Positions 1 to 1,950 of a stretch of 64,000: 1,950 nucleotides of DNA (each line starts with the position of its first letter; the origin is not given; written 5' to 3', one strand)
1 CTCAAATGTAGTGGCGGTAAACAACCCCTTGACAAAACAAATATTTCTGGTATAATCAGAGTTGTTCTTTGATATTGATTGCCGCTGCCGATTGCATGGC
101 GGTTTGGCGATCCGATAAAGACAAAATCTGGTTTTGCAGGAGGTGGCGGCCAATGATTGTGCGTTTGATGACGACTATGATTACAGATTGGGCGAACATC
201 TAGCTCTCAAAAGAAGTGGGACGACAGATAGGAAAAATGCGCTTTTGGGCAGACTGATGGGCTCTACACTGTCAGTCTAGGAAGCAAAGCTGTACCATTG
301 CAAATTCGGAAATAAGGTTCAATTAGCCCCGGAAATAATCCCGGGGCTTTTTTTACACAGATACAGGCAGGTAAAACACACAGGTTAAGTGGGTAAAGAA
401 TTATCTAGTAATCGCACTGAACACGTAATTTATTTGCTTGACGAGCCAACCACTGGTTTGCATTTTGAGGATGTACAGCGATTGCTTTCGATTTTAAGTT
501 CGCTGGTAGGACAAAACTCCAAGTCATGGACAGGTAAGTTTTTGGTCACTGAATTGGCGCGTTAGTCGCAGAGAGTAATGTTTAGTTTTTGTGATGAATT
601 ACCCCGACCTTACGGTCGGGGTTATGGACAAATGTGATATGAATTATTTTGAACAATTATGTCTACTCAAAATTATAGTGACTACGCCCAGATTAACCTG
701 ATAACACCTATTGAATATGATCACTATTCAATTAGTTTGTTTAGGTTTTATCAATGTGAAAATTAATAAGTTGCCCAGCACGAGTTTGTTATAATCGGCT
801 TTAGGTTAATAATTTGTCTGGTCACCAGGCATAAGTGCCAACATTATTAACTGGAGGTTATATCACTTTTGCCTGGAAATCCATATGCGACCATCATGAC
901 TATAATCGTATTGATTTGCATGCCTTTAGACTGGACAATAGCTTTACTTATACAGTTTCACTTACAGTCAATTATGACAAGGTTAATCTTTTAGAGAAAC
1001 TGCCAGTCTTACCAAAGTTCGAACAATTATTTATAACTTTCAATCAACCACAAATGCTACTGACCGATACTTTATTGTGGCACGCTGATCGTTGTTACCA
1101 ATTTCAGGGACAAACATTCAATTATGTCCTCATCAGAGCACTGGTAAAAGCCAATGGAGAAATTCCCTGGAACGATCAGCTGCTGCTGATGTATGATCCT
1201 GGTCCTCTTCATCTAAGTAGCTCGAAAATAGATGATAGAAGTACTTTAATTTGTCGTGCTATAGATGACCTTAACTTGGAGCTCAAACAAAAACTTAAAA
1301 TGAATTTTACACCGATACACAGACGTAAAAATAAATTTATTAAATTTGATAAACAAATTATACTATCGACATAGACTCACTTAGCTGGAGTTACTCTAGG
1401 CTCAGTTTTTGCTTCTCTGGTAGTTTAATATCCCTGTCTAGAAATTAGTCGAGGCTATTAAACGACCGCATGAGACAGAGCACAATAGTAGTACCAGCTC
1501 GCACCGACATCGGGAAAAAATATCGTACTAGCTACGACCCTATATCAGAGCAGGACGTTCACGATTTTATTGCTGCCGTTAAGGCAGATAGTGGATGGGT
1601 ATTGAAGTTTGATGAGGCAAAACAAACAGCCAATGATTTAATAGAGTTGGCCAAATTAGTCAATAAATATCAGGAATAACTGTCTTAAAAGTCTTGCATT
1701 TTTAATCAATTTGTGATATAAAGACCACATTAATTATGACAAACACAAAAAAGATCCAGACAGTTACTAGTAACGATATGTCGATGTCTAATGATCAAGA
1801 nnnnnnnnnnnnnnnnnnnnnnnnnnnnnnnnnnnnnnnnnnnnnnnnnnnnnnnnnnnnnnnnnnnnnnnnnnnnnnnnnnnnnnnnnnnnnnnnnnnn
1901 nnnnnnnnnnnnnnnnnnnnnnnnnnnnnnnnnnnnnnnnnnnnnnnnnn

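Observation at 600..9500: AT-rich accessory island packed with nucleases and anti-phage-type genes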

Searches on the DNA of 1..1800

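Call 69: search_rna_families(source=window, start=1, end=1800, threshold=evalue, max_evalue=1)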
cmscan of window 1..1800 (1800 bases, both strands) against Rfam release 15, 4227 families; matches with E-value up to 1: 3.
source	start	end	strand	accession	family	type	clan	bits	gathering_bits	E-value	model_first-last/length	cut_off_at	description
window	302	354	-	RF02628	Hrs1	Gene; sRNA;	-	26.2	56.4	0.02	1-74/74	no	Hfq-regulated sRNA 1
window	627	713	+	RF03119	dCoV-5UTR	Cis-reg;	CL00116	18.5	102.9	0.45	1-294/294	no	Deltacoronavirus 5'UTR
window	319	354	+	RF02837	anti-hemB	Gene; sRNA;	-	16.9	49.5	0.72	1-81/81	no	Burkholderia RNA 7 (anti-hemB)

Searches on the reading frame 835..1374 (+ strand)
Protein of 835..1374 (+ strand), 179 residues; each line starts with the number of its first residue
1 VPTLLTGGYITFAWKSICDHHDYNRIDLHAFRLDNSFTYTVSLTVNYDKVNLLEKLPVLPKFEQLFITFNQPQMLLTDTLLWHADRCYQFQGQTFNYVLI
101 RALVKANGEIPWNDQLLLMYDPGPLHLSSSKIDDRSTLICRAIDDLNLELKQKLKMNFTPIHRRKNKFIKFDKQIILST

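Call 5: search_protein_families(library=pfam, proteins=[window:835-1374:+], max_evalue=0.01)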
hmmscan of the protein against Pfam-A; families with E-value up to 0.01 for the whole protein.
window:835-1374:+ (179 aa): 0 families

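Call 6: search_protein_families(library=padloc, proteins=[window:835-1374:+], max_evalue=0.01)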
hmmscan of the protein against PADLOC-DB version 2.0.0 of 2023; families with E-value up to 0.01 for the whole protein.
window:835-1374:+ (179 aa): 0 families

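Call 67: search_protein_families(library=ncbifam, proteins=[window:835-1374:+], max_evalue=0.01)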
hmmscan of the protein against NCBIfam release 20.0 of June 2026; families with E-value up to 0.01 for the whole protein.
window:835-1374:+ (179 aa): 1 family
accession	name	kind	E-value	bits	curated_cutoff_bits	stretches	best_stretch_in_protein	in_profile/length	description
NF007861.0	PRK10573.1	equivalog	0.0031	16.6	401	1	56-102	183-229/401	protein transport protein HofC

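Call 68: search_protein_families(library=phrogs, proteins=[window:835-1374:+], max_evalue=0.001)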
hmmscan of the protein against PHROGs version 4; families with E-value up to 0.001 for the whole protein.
window:835-1374:+ (179 aa): 0 families

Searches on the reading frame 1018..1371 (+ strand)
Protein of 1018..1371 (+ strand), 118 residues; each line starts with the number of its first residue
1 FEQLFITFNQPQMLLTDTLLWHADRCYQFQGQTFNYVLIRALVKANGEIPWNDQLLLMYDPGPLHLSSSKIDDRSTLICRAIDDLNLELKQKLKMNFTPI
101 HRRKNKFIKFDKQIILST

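Call 74: search_protein_families(library=pfam, proteins=[window:1018-1371:+], max_evalue=5)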
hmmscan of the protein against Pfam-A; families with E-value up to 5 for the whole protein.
seq(118 aa): 1 family
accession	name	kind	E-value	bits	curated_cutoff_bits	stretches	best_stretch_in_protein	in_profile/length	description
PF13538.12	UvrD_C_2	-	0.15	12.4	27.4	1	22-41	3-22/52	UvrD-like helicase C-terminal domain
